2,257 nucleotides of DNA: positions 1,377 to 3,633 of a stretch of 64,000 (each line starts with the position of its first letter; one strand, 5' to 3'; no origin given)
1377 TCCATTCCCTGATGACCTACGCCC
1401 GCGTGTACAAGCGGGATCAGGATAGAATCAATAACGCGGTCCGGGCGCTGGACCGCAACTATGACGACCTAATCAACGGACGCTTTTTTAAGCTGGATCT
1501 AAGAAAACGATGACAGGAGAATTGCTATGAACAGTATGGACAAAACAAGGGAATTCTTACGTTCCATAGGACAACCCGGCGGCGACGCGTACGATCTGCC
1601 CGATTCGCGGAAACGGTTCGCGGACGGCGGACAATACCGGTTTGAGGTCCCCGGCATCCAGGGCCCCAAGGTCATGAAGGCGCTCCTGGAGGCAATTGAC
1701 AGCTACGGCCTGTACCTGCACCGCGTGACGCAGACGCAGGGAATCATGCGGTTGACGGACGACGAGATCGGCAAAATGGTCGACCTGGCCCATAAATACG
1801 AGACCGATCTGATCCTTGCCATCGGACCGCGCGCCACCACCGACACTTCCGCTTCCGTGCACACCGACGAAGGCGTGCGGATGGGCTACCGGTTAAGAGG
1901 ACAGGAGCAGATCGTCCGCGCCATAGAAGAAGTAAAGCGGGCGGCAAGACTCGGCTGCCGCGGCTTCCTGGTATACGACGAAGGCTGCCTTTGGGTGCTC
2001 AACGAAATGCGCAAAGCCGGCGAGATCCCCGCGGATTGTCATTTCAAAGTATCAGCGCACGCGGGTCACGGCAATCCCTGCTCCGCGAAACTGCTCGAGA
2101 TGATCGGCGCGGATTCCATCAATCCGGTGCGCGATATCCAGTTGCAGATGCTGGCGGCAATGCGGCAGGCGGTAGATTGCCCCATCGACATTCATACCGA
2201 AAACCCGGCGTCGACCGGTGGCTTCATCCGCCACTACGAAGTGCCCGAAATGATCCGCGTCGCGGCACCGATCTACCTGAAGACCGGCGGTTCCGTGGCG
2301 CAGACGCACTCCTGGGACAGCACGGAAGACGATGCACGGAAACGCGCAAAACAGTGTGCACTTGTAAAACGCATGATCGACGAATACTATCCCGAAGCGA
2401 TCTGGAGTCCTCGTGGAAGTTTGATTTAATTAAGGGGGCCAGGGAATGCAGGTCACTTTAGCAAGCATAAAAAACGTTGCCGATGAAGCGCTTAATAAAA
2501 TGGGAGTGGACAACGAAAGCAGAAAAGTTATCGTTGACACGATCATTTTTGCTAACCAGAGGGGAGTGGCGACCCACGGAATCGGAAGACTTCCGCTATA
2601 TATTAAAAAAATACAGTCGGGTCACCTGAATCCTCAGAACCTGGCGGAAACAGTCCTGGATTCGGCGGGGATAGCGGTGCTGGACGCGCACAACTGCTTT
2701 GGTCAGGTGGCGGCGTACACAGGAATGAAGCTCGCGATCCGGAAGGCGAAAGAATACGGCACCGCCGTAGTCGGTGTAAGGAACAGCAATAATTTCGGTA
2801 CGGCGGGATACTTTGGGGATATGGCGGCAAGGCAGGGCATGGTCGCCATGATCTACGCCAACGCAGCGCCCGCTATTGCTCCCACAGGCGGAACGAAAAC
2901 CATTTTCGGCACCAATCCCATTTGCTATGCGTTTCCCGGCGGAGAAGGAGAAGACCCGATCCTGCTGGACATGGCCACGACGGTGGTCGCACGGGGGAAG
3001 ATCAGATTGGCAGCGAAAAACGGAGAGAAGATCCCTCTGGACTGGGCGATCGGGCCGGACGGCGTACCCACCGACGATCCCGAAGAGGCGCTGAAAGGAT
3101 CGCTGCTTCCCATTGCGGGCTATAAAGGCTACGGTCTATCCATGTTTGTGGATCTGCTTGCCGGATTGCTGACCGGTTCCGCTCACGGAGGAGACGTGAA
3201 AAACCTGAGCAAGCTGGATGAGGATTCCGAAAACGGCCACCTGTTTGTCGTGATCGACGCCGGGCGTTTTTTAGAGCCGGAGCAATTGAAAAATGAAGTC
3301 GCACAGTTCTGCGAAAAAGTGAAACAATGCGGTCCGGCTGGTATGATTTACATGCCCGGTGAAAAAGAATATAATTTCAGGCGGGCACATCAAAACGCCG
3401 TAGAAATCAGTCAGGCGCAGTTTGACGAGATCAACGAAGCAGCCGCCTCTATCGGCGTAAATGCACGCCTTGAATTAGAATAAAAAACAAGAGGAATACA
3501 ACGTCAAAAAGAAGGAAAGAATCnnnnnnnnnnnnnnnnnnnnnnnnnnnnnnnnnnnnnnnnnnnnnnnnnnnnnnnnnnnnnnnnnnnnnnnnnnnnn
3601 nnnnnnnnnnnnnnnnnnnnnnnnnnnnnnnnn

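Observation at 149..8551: Co-directional cluster: PrpD-family enzyme, unknown enzyme, Ldh_2 dehydrogenase, CitE-like lyase, two paralogous ATP-grasp ligases and an APC amino-acid permease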

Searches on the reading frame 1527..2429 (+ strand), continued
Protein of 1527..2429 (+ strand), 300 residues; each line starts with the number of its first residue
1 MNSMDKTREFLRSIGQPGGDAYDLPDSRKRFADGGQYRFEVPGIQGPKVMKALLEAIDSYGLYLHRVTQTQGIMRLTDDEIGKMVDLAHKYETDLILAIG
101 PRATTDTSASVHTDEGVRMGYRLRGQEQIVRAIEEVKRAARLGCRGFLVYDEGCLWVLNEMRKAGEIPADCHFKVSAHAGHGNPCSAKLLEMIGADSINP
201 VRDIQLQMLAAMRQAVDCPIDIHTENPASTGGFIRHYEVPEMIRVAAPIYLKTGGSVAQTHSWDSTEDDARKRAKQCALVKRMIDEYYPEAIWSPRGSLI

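Call 108: get_annotated_region(hit=H13, flank=9000)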
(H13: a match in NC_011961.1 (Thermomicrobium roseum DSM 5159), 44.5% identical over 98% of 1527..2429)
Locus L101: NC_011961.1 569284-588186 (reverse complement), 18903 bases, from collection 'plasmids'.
description: Thermomicrobium roseum DSM 5159 plasmid unnamed, complete sequence
organism: Thermomicrobium roseum DSM 5159 (NCBI taxid 309801)
taxonomy: Bacteria; Thermomicrobiota; Thermomicrobia; Thermomicrobiales; Thermomicrobiaceae; Thermomicrobium; Thermomicrobium roseum; Thermomicrobium roseum DSM 5159
host: -; source: -; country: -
typing (MOB-suite, as given by PLSDB): non-mobilizable
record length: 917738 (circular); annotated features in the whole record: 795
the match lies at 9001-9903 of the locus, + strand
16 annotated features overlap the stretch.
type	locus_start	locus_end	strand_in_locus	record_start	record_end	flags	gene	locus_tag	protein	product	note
CDS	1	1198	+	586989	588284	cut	-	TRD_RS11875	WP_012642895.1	HD domain-containing protein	-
CDS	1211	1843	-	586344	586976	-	-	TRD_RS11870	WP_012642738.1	hypothetical protein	-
CDS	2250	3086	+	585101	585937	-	-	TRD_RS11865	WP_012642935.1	IclR family transcriptional regulator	GO:0006355 - regulation of DNA-templated transcription [Evidence IEA]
CDS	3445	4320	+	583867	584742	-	-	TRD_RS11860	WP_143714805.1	sugar-binding protein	-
CDS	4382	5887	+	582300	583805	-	-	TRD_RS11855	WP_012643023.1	sugar ABC transporter ATP-binding protein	-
CDS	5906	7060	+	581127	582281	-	-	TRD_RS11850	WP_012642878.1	mandelate racemase/muconate lactonizing enzyme family protein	-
CDS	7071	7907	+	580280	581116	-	-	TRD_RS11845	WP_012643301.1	MBL fold metallo-hydrolase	-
CDS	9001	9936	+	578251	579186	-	-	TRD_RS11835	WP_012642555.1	U32 family peptidase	-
CDS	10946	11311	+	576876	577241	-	-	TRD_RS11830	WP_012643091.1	hypothetical protein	-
CDS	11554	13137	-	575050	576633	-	-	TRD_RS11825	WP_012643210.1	DAK2 domain-containing protein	-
CDS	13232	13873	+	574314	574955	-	-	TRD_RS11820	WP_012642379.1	glycerol-3-phosphate acyltransferase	GO:0006654 - phosphatidic acid biosynthetic process [Evidence IEA]; GO:0008654 - phospholipid biosynthetic process ...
CDS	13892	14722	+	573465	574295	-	-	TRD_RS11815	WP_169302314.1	DegV family protein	-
CDS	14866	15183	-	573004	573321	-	-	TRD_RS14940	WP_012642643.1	PCYCGC motif-containing (lipo)protein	-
CDS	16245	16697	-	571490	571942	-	-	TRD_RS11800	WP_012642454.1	hypothetical protein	-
CDS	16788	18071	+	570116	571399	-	-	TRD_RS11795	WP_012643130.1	MFS transporter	GO:0055085 - transmembrane transport [Evidence IEA]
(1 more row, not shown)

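Call 110: search_protein_families(library=ncbifam, proteins=[L093:9002-10237:+, L093:10234-11478:+, L093:11475-12299:+, L093:12310-12915:+, L093:12912-14327:+, L093:14315-15163:+, L093:5661-6464:-, L093:3892-4848:-, L093:6649-7635:+, L093:2510-3781:+], max_evalue=0.00001)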
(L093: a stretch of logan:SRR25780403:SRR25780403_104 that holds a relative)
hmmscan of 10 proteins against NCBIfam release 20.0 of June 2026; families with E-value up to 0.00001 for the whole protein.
L093:9002-10237:+ (411 aa): 69 families (the best 25 are shown)
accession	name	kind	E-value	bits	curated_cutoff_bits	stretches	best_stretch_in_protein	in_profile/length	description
NF002874.0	PRK03244.1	equivalog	9.6e-95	317.7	457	1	25-400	31-386/399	acetylornithine transaminase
TIGR00707.1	argD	subfamily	1e-93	314.2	410.05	1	25-396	15-370/381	acetylornithine/succinylornithine family transaminase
NF002325.0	PRK01278.1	subfamily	5e-88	295.4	372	1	26-396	20-376/395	acetylornithine transaminase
NF005993.0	PRK08117.1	subfamily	1.2e-86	291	574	1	12-394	15-415/433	aspartate aminotransferase family protein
NF004426.0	PRK05769.1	equivalog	4e-85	286.2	552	1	26-396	43-427/441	acetyl ornithine aminotransferase family protein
NF008570.0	PRK11522.1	equivalog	2.3e-81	273.7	612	1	35-409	85-457/464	putrescine aminotransferase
NF003468.0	PRK05093.1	subfamily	3.8e-79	266.2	522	1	26-395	30-388/405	acetylornithine/succinyldiaminopimelate transaminase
TIGR03246.1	arg_catab_astC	subfamily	3.8e-78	263.2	609.95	1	25-394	23-381/397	acetylornithine/succinylornithine family transaminase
NF002797.0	PRK02936.1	equivalog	2.9e-76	256.7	496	1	24-395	16-366/385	acetylornithine transaminase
NF009047.0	PRK12381.1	subfamily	1.9e-74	250.9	630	1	25-395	27-386/406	bifunctional succinylornithine transaminase/acetylornithine transaminase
TIGR03372.1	putres_am_tran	equivalog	2.9e-74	250.5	658.65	1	31-403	70-439/442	putrescine aminotransferase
NF053554.1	prodigi_MAP_PigE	equivalog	6.2e-74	249.8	850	1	25-364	406-738/837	prodigiosin MAP biosynthesis aminotransferase PigE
TIGR00508.1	bioA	equivalog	2.9e-71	240.2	405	1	25-405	19-417/419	adenosylmethionine--8-amino-7-oxononanoate transaminase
NF041821.1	daptide_amino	equivalog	3.3e-71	240.1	450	1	22-401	16-399/405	daptide-type RiPP biosynthesis aminotransferase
NF004624.0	PRK05964.1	equivalog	3.8e-69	233.2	494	1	23-408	30-424/427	adenosylmethionine--8-amino-7-oxononanoate transaminase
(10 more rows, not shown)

L093:10234-11478:+ (414 aa): 10 families
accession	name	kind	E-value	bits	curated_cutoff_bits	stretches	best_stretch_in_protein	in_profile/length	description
NF001221.0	PRK00197.1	equivalog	2.1e-137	458.3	289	1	5-412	5-418/418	glutamate-5-semialdehyde dehydrogenase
TIGR00407.1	proA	equivalog_domain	4.7e-118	394.5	317.45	1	14-401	1-398/398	glutamate-5-semialdehyde dehydrogenase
TIGR01092.1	P5CS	equivalog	3.5e-91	306.5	796.75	1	11-411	292-695/715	delta l-pyrroline-5-carboxylate synthetase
NF047625.1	AcylSulfactDhSauS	equivalog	8.4e-18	64.4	600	1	108-272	100-264/464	acylating sulfoacetaldehyde dehydrogenase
NF010378.0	PRK13805.1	equivalog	5e-13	47.8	951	1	110-265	110-266/872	bifunctional acetaldehyde-CoA/alcohol dehydrogenase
NF052305.1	DioxValDhHalo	equivalog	7e-10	38.4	750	0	12-275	50-307/483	2,5-dioxovalerate dehydrogenase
NF042993.1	AlphKGSA_gudD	equivalog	3e-08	32.9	770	1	10-276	47-307/481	alpha-ketoglutaric semialdehyde dehydrogenase GucD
NF011927.0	PRK15398.1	subfamily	1.7e-07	30.3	403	1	107-268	126-288/465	aldehyde dehydrogenase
NF040648.1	lactal_redase_Meth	equivalog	4.2e-07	29.3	650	0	72-273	94-295/463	lactaldehyde dehydrogenase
TIGR02518.1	EutH_ACDH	equivalog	3.6e-06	26.1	620.1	0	108-261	102-256/488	acetaldehyde dehydrogenase (acetylating)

L093:11475-12299:+ (274 aa): 2 families
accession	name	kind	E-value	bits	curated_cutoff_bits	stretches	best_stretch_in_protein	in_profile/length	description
NF006830.1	PRK09355.1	equivalog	3.6e-68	229.8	180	1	11-267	5-261/263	hydroxyethylthiazole kinase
TIGR00694.1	thiM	equivalog_domain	1.2e-58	198.6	256.4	1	14-260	2-247/249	hydroxyethylthiazole kinase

L093:12310-12915:+ (201 aa): 3 families
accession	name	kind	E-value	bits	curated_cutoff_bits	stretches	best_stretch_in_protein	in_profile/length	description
TIGR00277.1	HDIG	domain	4.6e-09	36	27.6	1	61-148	5-81/84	HDIG domain-containing metalloprotein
NF045665.1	NTPtran_DVU1551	equivalog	3e-07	29.8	315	0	60-102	217-258/359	DVU_1551 family NTP transferase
TIGR00295.1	TIGR00295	hypoth_equivalog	4.1e-06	26.6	172.35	0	61-151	14-90/164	TIGR00295 family protein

L093:12912-14327:+ (471 aa): 4 families
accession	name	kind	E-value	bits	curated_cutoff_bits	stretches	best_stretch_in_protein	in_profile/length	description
NF053745.1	AAntcapLigBacD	equivalog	1.4e-58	198.4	850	1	71-363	91-384/471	alanine--anticapsin ligase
NF002563.0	PRK02186.1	subfamily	1.7e-21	76.2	625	1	84-347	75-316/890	argininosuccinate lyase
NF004680.0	PRK06019.1-6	equivalog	2.4e-06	26.5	327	1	112-185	112-186/405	5-(carboxyamino)imidazole ribonucleotide synthase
NF002378.0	PRK01372.1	subfamily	3.4e-06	26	243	0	108-309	92-272/305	D-alanine--D-alanine ligase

L093:14315-15163:+ (282 aa): 3 families
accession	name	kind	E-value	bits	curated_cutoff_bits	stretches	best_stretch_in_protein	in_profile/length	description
NF007104.0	PRK09553.1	equivalog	3.3e-44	151.1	313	1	19-273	24-279/282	taurine dioxygenase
NF049937.1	CMthFAOxDecarbScoE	equivalog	5.2e-36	124.3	400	1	9-271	10-287/295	(3R)-3-[(carboxymethyl)amino]fatty acid oxygenase/decarboxylase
NF045815.1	Neo-PentlctneFsynPtlD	equivalog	5.2e-26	91.6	550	1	29-272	31-291/301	neopentalenolactone/pentalenolactone F synthase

L093:5661-6464:- (267 aa): 1 family
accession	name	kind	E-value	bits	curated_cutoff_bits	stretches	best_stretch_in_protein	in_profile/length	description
TIGR02408.1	ectoine_ThpD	equivalog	7.7e-08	32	336.5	0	6-154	19-171/277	ectoine hydroxylase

L093:3892-4848:- (318 aa): 20 families
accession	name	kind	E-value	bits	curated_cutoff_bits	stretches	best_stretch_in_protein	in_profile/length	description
NF005069.0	PRK06487.1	equivalog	2.1e-48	165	448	1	50-278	46-279/320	2-hydroxyacid dehydrogenase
NF009714.1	PRK13243.1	equivalog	5.4e-45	154.2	455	1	56-262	49-267/332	glyoxylate reductase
TIGR01327.1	PGDH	equivalog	7.6e-41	140.5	454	1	56-294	45-292/525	phosphoglycerate dehydrogenase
NF005387.0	PRK06932.1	equivalog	3.1e-36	124.9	492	1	51-261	43-259/314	2-hydroxyacid dehydrogenase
NF008759.0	PRK11790.1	equivalog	3e-35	121.7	404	1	60-261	63-266/410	phosphoglycerate dehydrogenase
NF006263.0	PRK08410.1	equivalog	1.1e-33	117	389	1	51-260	41-256/311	D-2-hydroxyacid dehydrogenase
NF011938.0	PRK15409.1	equivalog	1.1e-32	113.4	492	1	53-262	46-263/324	glyoxylate/hydroxypyruvate reductase GhrB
NF041369.1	Dhydh_Halo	equivalog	4.1e-31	108.4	400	1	79-261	61-248/305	D-2-hydroxyacid dehydrogenase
NF001309.0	PRK00257.1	equivalog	1.9e-28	99.5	434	1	56-260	42-232/379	4-phosphoerythronate dehydrogenase PdxB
NF000492.1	vanH_gen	exception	2.4e-27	95.9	540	1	75-261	68-251/312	D-lactate dehydrogenase VanH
NF005750.0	PRK07574.1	equivalog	4.7e-26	91.7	329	1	67-282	108-336/386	NAD-dependent formate dehydrogenase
NF005027.0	PRK06436.1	equivalog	3.9e-25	88.6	261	1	76-243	52-217/303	2-hydroxyacid dehydrogenase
NF000371.1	vanH_Agroup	exception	2.4e-24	86.1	700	1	73-261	71-256/322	VanH-A/VanH-Pt family D-lactate dehydrogenase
NF000128.1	vanH-Sc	exception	5.5e-24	84.9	650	1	76-261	89-271/337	D-lactate dehydrogenase VanH-Sc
NF000112.1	vanH-Amyco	exception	4.6e-22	78.7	625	1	78-261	100-280/348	VanH-AOV family D-lactate dehydrogenase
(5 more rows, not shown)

L093:6649-7635:+ (328 aa): 8 families
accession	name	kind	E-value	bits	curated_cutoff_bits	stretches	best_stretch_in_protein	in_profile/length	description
TIGR03366.1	HpnZ_proposed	hypoth_equivalog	2.4e-12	46.7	328.1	1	139-271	140-279/315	putative phosphonate catabolism associated alcohol dehydrogenase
NF041097.1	keto_inos_dh_IolM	equivalog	5.4e-12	45.1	450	1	125-314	174-378/389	scyllo-inosose 3-dehydrogenase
NF007375.0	PRK09880.1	equivalog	3.3e-11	42.5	469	1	134-314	149-331/344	L-idonate 5-dehydrogenase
NF003808.0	PRK05396.1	equivalog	1.4e-10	40.6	380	1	136-315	146-330/341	L-threonine 3-dehydrogenase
TIGR00692.1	tdh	equivalog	1.8e-07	30.5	458.35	1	134-312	142-327/340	L-threonine 3-dehydrogenase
TIGR03989.1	Rxyl_3153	subfamily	7.5e-07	28.7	440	0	152-209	183-242/370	NDMA-dependent alcohol dehydrogenase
TIGR02824.1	quinone_pig3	subfamily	2.7e-06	26.6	296.8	1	31-314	19-313/325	putative NAD(P)H quinone oxidoreductase, PIG3 family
TIGR03451.1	mycoS_dep_FDH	equivalog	3.6e-06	26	512.9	0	154-270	176-301/358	S-(hydroxymethyl)mycothiol dehydrogenase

L093:2510-3781:+ (423 aa): 0 families

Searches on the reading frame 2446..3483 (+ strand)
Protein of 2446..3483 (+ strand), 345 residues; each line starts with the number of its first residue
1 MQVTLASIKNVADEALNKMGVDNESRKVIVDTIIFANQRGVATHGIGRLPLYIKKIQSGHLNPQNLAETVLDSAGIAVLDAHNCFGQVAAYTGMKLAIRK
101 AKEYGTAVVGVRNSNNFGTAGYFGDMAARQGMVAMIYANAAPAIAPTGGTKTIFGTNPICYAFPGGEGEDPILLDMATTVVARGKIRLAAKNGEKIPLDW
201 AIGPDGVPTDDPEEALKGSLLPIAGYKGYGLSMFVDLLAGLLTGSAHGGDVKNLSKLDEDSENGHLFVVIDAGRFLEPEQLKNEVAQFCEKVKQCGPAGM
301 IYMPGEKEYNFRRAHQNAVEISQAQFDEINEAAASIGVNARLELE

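Call 3: search_protein_families(library=pfam, proteins=[window:2446-3483:+], max_evalue=0.01)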
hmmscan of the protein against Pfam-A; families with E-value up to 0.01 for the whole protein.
window:2446-3483:+ (345 aa): 1 family
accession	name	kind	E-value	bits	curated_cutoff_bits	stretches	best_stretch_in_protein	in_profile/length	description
PF02615.19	Ldh_2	-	9.5e-112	373.8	38.8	1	5-329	3-332/333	Malate/L-lactate dehydrogenase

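Call 4: search_protein_families(library=ncbifam, proteins=[window:2446-3483:+], max_evalue=0.01)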
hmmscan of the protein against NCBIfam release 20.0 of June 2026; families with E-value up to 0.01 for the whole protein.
window:2446-3483:+ (345 aa): 5 families
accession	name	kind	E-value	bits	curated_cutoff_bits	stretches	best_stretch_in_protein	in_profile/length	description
NF040650.1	sulfolac_dhydr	equivalog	4.2e-90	302.4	500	1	1-339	1-336/339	L-sulfolactate dehydrogenase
NF011599.0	PRK15025.1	equivalog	3.8e-70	236.8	356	1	1-328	1-330/349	ureidoglycolate dehydrogenase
TIGR03175.1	AllD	equivalog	4.3e-68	230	496.2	1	1-327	1-329/349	ureidoglycolate dehydrogenase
NF007504.0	PRK10098.1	equivalog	8.1e-68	228.8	336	1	7-340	11-348/360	malate/lactate/ureidoglycolate dehydrogenase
NF009750.0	PRK13260.1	equivalog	7.2e-41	140.4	316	1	1-321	1-321/332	3-dehydro-L-gulonate 2-dehydrogenase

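Call 59: search_solved_structures(query=window:2446-3483:+, max_evalue=1e-10)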
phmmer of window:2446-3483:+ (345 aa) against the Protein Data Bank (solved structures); distinct sequences matched with E-value up to 1e-10: 13.
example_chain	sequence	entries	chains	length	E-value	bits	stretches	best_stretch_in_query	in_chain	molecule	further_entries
2x06_A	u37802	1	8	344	2.2e-67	230.8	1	11-340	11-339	L-SULFOLACTATE DEHYDROGENASE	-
1v9n_A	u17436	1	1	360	7.2e-66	225.9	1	15-339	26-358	Malate dehydrogenase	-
1vbi_A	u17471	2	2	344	6.6e-57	196.4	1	12-312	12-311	Type 2 malate/lactate dehydrogenase | malate/L-lactate dehydrogenase family protein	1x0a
4h8a_A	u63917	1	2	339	2.5e-52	181.4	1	5-322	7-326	Ureidoglycolate dehydrogenase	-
4fjs_A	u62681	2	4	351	2.6e-52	181.3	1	5-322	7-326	Ureidoglycolate dehydrogenase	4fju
1xrh_A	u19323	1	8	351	3.6e-52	180.8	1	10-322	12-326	Ureidoglycolate Dehydrogenase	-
2g8y_A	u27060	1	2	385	8e-50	173.1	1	15-338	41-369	Malate/L-lactate dehydrogenases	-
3i0p_A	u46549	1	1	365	4.1e-47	164.2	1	3-315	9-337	Malate dehydrogenase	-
3uoe_A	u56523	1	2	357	1.9e-46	162.1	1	4-330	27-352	Dehydrogenase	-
1wtj_A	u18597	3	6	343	1e-42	149.8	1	21-333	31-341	ureidoglycolate dehydrogenase | delta1-piperideine-2-carboxylate reductase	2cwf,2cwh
1z2i_A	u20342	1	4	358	1.4e-32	116.5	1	18-330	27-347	malate dehydrogenase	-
1nxu_A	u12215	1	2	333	5.5e-31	111.2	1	1-280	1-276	Hypothetical oxidoreductase yiaK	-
1s20_A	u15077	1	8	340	6e-31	111.1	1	1-280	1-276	Hypothetical oxidoreductase yiaK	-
